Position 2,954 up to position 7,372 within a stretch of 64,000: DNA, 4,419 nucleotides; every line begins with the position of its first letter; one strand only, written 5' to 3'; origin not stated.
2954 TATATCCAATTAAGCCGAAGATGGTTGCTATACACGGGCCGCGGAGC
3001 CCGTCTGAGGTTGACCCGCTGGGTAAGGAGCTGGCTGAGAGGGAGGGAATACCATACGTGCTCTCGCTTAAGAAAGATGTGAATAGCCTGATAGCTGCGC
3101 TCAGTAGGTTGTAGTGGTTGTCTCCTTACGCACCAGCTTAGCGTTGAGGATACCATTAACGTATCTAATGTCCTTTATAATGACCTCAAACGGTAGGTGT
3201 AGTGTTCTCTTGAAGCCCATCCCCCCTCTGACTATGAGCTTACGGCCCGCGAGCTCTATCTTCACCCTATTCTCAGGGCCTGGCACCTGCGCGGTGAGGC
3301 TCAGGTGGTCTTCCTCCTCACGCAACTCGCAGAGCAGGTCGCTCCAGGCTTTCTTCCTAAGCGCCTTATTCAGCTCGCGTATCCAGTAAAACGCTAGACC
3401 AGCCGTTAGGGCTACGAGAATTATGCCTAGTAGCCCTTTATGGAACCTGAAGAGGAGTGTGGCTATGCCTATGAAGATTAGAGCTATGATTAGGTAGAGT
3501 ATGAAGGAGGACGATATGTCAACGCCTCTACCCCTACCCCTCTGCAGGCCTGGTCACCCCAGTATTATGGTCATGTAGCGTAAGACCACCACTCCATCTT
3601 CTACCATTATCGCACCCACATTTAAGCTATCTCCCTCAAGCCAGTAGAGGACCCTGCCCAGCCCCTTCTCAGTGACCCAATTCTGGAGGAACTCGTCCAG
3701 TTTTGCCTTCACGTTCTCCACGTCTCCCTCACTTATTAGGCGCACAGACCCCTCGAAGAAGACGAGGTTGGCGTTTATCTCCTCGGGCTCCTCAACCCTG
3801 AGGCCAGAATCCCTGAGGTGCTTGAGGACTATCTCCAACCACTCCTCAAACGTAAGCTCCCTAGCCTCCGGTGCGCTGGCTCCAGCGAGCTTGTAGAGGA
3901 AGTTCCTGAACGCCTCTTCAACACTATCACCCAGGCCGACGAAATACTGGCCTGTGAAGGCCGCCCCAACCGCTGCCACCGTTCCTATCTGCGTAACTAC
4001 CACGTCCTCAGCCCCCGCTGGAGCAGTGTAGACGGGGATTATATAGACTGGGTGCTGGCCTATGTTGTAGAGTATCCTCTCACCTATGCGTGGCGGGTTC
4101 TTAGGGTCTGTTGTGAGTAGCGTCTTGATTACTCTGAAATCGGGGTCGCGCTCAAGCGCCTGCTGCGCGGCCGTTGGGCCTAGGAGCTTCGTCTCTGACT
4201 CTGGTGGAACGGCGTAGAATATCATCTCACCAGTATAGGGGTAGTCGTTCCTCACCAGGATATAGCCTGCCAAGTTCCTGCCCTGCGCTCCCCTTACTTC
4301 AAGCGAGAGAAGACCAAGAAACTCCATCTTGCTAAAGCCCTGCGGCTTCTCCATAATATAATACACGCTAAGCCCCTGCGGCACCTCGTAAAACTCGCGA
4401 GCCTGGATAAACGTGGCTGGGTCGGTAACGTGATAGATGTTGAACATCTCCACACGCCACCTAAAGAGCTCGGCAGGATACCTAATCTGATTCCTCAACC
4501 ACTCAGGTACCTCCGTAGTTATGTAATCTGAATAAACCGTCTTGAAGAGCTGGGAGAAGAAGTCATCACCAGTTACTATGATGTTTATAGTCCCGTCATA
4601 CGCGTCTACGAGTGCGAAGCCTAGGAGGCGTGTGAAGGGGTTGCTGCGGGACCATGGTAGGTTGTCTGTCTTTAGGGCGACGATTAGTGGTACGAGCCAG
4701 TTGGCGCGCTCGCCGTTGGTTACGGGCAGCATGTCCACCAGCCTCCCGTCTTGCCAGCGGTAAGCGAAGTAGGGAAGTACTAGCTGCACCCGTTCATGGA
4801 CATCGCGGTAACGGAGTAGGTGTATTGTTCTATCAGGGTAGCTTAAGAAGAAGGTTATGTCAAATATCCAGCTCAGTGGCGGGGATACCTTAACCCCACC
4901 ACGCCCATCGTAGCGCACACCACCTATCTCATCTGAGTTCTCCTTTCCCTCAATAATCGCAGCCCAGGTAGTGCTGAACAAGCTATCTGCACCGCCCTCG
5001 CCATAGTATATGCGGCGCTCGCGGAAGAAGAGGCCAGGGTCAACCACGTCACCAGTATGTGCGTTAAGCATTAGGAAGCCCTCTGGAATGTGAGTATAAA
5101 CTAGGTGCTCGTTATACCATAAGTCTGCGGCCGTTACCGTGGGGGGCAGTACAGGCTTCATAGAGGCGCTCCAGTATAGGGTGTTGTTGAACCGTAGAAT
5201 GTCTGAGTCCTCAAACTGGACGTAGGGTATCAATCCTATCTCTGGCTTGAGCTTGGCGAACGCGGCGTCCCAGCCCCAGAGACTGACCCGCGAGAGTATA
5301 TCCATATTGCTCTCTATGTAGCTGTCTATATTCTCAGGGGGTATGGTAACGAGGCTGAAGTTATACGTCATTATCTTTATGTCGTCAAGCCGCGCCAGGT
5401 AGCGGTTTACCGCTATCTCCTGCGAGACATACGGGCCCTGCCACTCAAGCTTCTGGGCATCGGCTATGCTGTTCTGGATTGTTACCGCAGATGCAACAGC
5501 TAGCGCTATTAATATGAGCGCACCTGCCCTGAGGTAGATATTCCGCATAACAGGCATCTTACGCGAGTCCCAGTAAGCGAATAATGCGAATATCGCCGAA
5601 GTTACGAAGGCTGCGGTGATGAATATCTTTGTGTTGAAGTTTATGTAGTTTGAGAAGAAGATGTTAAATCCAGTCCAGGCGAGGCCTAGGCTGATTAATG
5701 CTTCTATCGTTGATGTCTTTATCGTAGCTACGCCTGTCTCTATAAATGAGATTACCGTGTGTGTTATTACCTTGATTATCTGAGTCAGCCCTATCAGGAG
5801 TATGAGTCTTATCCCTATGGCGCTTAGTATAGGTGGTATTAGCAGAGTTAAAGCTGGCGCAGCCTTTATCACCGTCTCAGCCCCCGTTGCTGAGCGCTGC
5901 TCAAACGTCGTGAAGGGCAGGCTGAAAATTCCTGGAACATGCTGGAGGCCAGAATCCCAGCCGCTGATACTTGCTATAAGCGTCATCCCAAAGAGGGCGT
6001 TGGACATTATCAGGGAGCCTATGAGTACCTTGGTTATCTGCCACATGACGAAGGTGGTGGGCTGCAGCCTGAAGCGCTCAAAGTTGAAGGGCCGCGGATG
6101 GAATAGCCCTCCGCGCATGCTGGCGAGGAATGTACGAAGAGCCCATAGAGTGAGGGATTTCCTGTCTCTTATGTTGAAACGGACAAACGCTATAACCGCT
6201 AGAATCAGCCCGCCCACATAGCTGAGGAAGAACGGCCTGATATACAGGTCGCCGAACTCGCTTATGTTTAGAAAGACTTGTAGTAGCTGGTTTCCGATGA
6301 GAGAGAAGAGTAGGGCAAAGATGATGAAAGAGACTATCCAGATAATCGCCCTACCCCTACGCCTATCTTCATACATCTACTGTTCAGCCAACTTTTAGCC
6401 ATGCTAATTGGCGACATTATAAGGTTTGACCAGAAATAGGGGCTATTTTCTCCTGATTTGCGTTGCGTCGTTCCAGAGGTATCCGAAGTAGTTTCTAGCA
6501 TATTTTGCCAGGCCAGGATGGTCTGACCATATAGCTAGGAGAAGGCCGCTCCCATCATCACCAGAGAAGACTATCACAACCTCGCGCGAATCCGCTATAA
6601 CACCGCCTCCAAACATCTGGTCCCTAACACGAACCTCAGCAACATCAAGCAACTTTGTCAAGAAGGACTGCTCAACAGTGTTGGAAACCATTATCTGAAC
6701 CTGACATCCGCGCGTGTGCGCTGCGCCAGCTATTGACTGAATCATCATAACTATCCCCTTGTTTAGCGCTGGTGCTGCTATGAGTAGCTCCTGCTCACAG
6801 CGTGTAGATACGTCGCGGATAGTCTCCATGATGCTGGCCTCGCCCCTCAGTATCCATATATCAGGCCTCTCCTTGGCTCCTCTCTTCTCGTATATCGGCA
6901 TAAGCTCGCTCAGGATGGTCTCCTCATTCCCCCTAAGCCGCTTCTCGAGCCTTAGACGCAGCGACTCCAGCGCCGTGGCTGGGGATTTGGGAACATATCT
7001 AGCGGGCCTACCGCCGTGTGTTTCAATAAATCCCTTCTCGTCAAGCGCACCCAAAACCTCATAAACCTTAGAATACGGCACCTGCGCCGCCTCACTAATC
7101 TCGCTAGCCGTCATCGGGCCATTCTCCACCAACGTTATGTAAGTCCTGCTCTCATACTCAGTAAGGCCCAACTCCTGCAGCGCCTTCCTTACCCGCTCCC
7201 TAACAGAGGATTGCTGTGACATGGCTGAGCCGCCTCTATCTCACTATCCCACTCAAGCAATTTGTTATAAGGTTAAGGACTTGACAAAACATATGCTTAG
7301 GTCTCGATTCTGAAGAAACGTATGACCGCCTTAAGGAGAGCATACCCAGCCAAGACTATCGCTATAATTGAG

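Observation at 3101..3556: Start-less membrane-anchored alpha-crystallin-like ORF in frame directly behind the TGA of the UPF0182 gene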

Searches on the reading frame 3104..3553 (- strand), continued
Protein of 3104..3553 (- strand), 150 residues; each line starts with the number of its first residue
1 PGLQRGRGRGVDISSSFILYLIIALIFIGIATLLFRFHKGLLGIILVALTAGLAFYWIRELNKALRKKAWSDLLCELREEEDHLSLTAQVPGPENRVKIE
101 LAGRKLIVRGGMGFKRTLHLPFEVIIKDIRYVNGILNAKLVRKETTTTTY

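Call 31: find_related_loci(query=A1, collection=metagenome_contigs, flank=1500)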
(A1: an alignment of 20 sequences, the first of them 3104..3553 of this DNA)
Query A1 (150 aa) in metagenome_contigs; peptide patterns used: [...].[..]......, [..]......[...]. (x = any residue, [..] = any of these).
91 stretches matched a pattern; 24 encode a relative of the query (tblastn E <= 1e-3); 24 distinct loci.
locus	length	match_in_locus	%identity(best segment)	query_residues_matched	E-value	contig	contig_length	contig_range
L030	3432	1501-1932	56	2-146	6e-52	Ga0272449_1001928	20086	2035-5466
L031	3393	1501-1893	57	15-145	9e-51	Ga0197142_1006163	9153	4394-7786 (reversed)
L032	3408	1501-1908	54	14-149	5e-41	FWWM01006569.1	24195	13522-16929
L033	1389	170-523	51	32-149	2e-41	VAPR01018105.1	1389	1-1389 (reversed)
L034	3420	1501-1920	51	10-149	1e-40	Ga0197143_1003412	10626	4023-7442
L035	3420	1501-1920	51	10-149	4e-40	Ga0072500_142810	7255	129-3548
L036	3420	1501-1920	51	10-149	4e-40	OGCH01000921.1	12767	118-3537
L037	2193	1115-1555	50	6-149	8e-39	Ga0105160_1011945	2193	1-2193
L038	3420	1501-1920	49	10-149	5e-38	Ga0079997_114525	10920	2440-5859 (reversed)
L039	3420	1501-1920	49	10-149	5e-38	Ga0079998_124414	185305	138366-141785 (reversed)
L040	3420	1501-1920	49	10-149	5e-38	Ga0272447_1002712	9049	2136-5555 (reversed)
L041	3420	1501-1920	49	10-149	5e-38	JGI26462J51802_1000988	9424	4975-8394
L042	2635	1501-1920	49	10-149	5e-38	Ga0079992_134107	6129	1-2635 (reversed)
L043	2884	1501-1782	56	56-149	7e-35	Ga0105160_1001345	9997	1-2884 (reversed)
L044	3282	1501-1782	56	56-149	7e-35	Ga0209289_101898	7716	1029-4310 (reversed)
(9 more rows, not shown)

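Call 43: find_homologous_proteins(query=A1, max_evalue=0.001)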
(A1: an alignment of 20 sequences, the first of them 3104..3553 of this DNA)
Query A1 (20 sequences) (150 aa, profile of the alignment): 90 proteins with E <= 0.001 among 8000 candidates.
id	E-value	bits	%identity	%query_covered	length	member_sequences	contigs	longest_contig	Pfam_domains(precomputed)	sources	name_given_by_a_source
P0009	5.6e-65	235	61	96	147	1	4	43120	-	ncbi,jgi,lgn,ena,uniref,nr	ncbi:MAG TPA: hypothetical protein EYH45_01680 [Candidatus Caldiarchaeum subterraneum]|uniref:Hsp20/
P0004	1.7e-64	234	63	96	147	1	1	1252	-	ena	-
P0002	2.1e-64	233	69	95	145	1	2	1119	-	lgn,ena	-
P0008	4.2e-64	233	59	99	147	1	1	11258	-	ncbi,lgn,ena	-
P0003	4.4e-64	232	63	97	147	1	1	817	-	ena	-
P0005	5.7e-64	232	62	97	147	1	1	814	-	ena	-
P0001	1.2e-63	231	74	92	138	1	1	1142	-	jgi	-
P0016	2.8e-63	230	59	65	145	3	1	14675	-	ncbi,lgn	ncbi:MAG: hypothetical protein QXQ70_06580 [Candidatus Caldarchaeum sp.]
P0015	4.0e-63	229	50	97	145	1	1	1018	-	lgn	-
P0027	7.3e-63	228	61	99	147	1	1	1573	-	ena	-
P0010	1.6e-62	227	58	89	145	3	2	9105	-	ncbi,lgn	ncbi:MAG: hypothetical protein QXI97_06515 [Nitrososphaerota archaeon]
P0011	3.3e-62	226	57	89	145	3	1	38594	-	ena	-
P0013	3.5e-62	226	50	95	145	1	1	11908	-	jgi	-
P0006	3.6e-62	226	61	93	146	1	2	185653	-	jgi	-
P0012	6.1e-62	226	55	91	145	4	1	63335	-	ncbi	-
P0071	7.1e-41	157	45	60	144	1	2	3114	-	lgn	-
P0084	2.8e-36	142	42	63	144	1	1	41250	-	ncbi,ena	-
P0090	5.8e-15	73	29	85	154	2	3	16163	-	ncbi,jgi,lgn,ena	-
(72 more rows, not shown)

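Call 44: find_encoding_contigs(protein=P0090, flank=5000, max_places=2)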
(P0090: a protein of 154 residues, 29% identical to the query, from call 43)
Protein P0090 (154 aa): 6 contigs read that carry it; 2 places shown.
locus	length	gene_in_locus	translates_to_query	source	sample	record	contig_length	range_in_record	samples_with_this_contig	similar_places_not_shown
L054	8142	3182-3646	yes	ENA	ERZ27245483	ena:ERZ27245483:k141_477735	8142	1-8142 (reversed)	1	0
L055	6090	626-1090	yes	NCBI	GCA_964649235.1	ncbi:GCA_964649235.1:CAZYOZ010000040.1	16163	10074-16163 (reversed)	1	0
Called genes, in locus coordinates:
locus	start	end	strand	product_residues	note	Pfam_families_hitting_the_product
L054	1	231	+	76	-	?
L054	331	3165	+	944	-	PF03699:UPF0182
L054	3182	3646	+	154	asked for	-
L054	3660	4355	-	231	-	PF01902:Diphthami_syn_2_N, PF28410:Diphthami_syn_2_C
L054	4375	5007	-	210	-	PF00702:Hydrolase, PF13419:HAD_2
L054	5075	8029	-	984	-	PF01139:RtcB, PF14890:Intein_splicing, PF01139:RtcB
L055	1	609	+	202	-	?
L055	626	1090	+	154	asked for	-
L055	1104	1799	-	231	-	PF01902:Diphthami_syn_2_N, PF28410:Diphthami_syn_2_C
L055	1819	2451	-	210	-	PF00702:Hydrolase, PF13419:HAD_2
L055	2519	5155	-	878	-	PF14890:Intein_splicing, PF01139:RtcB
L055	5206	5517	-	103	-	-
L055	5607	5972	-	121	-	PF00782:DSPc, PF22784:PTP-SAK, PF22785:Tc-R-P, PF22741:PTP-NADK, PF13350:Y_phosphatase3 (weak), PF00102:Y_phosphatase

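Call 45: find_encoding_contigs(protein=P0084, flank=5000, max_places=1)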
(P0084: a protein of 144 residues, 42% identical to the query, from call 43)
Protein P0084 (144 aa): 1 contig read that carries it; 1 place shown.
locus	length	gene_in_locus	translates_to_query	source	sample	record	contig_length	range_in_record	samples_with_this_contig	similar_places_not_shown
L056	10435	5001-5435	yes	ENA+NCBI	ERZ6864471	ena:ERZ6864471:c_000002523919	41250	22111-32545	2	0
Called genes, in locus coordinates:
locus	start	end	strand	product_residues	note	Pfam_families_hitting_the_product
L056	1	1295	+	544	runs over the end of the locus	PF00118:Cpn60_TCP1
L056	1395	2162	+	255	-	PF01978:TrmB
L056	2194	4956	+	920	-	PF03699:UPF0182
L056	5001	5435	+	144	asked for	-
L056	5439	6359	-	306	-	PF01916:DS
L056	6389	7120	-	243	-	PF01381:HTH_3, PF13560:HTH_31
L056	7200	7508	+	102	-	PF04242:DUF424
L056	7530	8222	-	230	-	PF01912:eIF-6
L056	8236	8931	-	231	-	PF09754:PAC2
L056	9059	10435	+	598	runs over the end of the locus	PF07969:Amidohydro_3 (faint), PF01979:Amidohydro_1, PF13382:Adenine_deam_C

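Call 57: search_protein_representatives(alignment_id=A1)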
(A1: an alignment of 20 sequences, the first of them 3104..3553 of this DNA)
Query: 20 sequences, 145 profile positions. Proteins with E-value up to 0.001 (for the whole library): 94; up to 1e-10: 53; up to 1e-30: 6. The best 94 are listed.
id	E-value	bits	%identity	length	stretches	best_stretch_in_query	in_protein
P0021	2.6e-62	225.0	-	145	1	2-144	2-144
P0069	7.8e-42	158.6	-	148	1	7-143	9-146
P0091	1.3e-35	138.4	-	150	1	10-138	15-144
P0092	7.2e-35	136.0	-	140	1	11-137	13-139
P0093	5.1e-31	123.5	-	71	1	75-144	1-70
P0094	8.5e-31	122.8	-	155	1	12-144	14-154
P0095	3.8e-29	117.5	-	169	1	12-138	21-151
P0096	9.6e-27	109.7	-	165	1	7-140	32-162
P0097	3.5e-26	107.9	-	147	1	7-137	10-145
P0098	5.5e-26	107.2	-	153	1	14-138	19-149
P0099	6.2e-26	107.1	-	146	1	24-140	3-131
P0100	6.9e-26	106.9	-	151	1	9-139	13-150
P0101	7.1e-26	106.9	-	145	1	12-138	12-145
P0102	3.4e-25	104.6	-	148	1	2-137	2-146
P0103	3.8e-25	104.5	-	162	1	14-137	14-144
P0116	3.3e-20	88.5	-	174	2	68-141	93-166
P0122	2.5e-18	82.4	-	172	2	56-135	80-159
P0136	3.4e-13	65.7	-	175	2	68-140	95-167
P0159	1.7e-06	44.1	-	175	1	69-140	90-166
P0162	6.5e-06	42.1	-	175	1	57-137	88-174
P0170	1.1e-04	38.2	-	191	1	60-139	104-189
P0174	1.8e-04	37.5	-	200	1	62-138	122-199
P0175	2.4e-04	37.1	-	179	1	67-139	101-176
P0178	3.4e-04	36.5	-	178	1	61-135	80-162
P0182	8.1e-04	35.3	-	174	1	68-138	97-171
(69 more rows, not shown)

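Call 59: search_protein_families(library=pfam, proteins=[P0116, P0122, P0136, P0159, P0162, P0170, P0174, P0175, P0178, P0182], max_evalue=0.01)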
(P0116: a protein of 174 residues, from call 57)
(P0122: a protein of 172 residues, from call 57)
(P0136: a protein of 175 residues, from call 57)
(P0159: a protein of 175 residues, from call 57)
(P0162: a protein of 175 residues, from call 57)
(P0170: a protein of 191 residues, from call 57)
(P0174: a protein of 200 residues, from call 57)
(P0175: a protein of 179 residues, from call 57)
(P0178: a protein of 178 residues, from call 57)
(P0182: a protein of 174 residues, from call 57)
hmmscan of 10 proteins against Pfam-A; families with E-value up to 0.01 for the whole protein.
P0116 (174 aa): 0 families

P0122 (172 aa): 0 families

P0136 (175 aa): 0 families

P0159 (175 aa): 4 families
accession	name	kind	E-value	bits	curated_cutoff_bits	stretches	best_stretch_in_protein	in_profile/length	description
PF00011.27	HSP20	-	1.6e-10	41.4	20.8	1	93-173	2-98/102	Hsp20/alpha crystallin family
PF17886.7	ArsA_HSP20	-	3.6e-07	30.1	22.5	1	98-160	2-62/63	HSP20-like domain found in ArsA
PF04969.22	CS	-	8.5e-07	30.3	21.3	1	94-163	6-78/78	CS domain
PF18201.7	PIH1_CS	-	0.0062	17.4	23.3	1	100-154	34-88/100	PIH1 CS-like domain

P0162 (175 aa): 3 families
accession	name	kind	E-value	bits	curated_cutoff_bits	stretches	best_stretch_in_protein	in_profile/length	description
PF00011.27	HSP20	-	5.6e-05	23.6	20.8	1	104-174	3-87/102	Hsp20/alpha crystallin family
PF17886.7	ArsA_HSP20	-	0.0006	19.8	22.5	1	109-171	3-62/63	HSP20-like domain found in ArsA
PF05455.17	GvpH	-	0.007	16.9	22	1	108-174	102-167/177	GvpH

P0170 (191 aa): 3 families
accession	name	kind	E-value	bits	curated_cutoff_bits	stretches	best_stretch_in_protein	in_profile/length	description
PF00011.27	HSP20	-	1.3e-10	41.7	20.8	1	116-190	2-90/102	Hsp20/alpha crystallin family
PF17886.7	ArsA_HSP20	-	3e-05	23.9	22.5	1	121-184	2-62/63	HSP20-like domain found in ArsA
PF23444.1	DUF7127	-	0.00046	20.8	27.6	1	113-187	13-83/83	Family of unknown function (DUF7127)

P0174 (200 aa): 1 family
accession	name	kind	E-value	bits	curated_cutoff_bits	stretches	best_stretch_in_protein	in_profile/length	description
PF17886.7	ArsA_HSP20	-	0.006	16.6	22.5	0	141-195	5-62/63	HSP20-like domain found in ArsA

P0175 (179 aa): 4 families
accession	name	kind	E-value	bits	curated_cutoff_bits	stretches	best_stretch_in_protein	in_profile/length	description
PF00011.27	HSP20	-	3.1e-11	43.7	20.8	1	107-178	3-91/102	Hsp20/alpha crystallin family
PF04969.22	CS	-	0.00046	21.6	21.3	1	109-174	8-78/78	CS domain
PF17886.7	ArsA_HSP20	-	0.0038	17.2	22.5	1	111-171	2-62/63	HSP20-like domain found in ArsA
PF05455.17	GvpH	-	0.0077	16.8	22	1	109-176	100-169/177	GvpH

P0178 (178 aa): 2 families
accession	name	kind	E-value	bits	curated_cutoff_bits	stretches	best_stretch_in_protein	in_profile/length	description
PF00011.27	HSP20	-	3e-10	40.6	20.8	1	91-177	2-101/102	Hsp20/alpha crystallin family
PF17886.7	ArsA_HSP20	-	0.0078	16.2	22.5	0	96-161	2-62/63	HSP20-like domain found in ArsA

P0182 (174 aa): 3 families
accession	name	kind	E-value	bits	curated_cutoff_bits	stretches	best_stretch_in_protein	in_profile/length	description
PF00011.27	HSP20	-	0.0015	19.1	20.8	0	104-170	5-87/102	Hsp20/alpha crystallin family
PF17886.7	ArsA_HSP20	-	0.0029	17.6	22.5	1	108-166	4-61/63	HSP20-like domain found in ArsA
PF05455.17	GvpH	-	0.009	16.5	22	0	102-172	98-169/177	GvpH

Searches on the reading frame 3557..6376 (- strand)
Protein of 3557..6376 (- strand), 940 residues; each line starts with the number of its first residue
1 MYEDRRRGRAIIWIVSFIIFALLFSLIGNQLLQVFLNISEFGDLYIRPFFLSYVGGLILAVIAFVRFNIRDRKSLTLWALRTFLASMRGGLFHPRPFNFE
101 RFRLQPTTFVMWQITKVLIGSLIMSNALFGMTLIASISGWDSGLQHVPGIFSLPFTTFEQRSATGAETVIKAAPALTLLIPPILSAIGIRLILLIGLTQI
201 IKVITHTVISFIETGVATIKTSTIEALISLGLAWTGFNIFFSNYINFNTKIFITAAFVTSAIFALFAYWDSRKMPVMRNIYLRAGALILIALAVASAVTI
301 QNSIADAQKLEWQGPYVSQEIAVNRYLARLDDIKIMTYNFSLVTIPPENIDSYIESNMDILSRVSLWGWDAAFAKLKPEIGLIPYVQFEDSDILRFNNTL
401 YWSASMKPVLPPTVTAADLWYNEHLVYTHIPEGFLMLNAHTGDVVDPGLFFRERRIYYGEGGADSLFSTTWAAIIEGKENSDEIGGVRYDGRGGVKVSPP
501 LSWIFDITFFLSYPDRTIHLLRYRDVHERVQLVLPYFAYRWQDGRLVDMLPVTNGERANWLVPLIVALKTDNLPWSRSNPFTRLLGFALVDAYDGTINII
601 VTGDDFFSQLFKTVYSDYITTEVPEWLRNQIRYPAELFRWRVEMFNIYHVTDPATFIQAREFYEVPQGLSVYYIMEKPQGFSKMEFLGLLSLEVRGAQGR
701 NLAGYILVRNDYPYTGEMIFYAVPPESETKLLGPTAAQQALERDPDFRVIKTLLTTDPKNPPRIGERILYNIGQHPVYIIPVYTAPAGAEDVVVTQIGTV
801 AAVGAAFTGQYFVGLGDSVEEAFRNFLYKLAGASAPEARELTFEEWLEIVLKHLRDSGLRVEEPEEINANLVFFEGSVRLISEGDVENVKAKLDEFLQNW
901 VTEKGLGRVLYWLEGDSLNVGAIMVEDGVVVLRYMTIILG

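Call 4: search_protein_families(library=pfam, proteins=[window:3557-6376:-], max_evalue=1)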
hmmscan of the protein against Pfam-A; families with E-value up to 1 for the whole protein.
window:3557-6376:- (940 aa): 1 family
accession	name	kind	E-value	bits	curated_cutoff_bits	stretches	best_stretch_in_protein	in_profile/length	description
PF03699.18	UPF0182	-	1.1e-39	136.7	27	1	150-746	144-762/770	Uncharacterised protein family (UPF0182)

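Call 7: find_encoding_contigs(protein=window:3557-6376:-, flank=3000, max_places=4)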
Protein window:3557-6376:- (940 aa): no gene with exactly this product is on record in the collection.

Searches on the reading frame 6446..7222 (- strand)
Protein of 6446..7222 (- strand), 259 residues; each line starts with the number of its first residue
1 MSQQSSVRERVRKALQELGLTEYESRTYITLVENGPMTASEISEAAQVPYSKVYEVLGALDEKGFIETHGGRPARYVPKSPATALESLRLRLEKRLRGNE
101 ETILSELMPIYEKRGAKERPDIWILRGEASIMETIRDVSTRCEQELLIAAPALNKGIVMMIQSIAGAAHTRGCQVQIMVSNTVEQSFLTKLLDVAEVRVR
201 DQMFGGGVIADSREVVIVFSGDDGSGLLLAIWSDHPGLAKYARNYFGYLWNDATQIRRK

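Call 4: search_protein_families(library=pfam, proteins=[window:6446-7222:-], max_evalue=1)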
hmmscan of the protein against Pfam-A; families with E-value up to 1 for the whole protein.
window:6446-7222:- (259 aa): 17 families
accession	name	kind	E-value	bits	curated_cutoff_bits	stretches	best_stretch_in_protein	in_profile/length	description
PF01978.25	TrmB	-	4.9e-25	87.6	25.6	1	15-81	1-67/68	Sugar-specific transcriptional regulator TrmB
PF11495.14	Regulator_TrmB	-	1e-06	28.7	22.2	1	122-257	2-136/233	Archaeal transcriptional regulator TrmB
PF09339.16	HTH_IclR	-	0.00012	22.2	22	1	34-68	16-50/52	IclR helix-turn-helix domain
PF02082.26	Rrf2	-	0.00081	20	30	1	28-77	14-64/132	Iron-dependent Transcriptional regulator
PF03965.22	Penicillinase_R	-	0.00092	20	22.6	1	20-83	1-69/115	Penicillinase repressor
PF13463.12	HTH_27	-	0.0013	19.4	22.2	1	33-75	15-58/68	Winged helix DNA-binding domain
PF01022.26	HTH_5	-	0.0013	19.1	22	1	31-67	10-46/47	Bacterial regulatory protein, arsR family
PF21476.4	PF0610-like_N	-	0.0015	19.2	33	1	30-57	8-35/50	PF0610-like, N-terminal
PF12840.13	HTH_20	-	0.0025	18.2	27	1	33-68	15-50/51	Helix-turn-helix domain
PF24034.1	DUF7343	-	0.015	15.6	27.6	1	23-68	4-50/62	Domain of unknown function (DUF7343)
PF13545.12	HTH_Crp_2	-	0.028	14.8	27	1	9-71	1-57/70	Crp-like helix-turn-helix domain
PF24033.1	DUF7342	-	0.029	14.8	31.6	1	29-89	10-71/150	Family of unknown function (DUF7342)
PF13412.12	HTH_24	-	0.065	13.3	21.9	1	28-67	9-48/48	Winged helix-turn-helix DNA-binding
PF24270.1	HTH_Cmi2_C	-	0.076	13.7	27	1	22-70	71-122/125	Cmi2, C-terminal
PF01047.28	MarR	-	0.12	12.7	24.6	1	30-67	11-48/59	MarR family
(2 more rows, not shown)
